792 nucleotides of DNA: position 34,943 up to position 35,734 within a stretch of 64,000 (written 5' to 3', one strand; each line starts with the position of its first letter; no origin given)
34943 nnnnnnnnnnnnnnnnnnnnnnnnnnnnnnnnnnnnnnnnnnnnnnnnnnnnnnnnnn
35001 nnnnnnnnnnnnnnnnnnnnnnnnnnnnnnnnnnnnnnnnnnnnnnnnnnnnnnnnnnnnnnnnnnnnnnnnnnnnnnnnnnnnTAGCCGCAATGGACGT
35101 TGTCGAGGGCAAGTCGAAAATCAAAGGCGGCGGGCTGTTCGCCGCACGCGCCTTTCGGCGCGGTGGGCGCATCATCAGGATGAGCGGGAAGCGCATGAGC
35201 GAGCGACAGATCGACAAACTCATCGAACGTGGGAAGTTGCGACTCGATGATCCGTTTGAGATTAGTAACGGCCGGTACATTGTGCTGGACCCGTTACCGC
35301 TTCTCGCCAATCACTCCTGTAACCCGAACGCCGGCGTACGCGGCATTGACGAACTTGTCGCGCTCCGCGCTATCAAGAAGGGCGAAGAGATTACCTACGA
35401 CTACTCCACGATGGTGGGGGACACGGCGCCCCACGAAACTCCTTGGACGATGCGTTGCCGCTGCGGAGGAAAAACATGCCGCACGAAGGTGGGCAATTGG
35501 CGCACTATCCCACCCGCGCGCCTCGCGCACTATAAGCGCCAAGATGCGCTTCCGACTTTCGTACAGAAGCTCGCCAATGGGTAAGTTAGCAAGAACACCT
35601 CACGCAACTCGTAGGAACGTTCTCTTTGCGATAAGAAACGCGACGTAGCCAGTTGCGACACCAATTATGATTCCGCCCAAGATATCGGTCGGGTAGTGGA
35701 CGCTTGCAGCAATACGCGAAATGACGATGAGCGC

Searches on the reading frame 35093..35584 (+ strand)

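Call 22: search_protein_families(library=pfam, proteins=[window:35093-35584:+], max_evalue=0.001)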
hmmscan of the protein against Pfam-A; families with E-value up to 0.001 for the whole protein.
window:35093-35584:+ (163 aa): 1 family
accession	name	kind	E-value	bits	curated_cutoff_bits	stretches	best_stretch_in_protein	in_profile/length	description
PF00856.33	SET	-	6e-10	39.9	22.4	1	13-105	2-105/105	SET domain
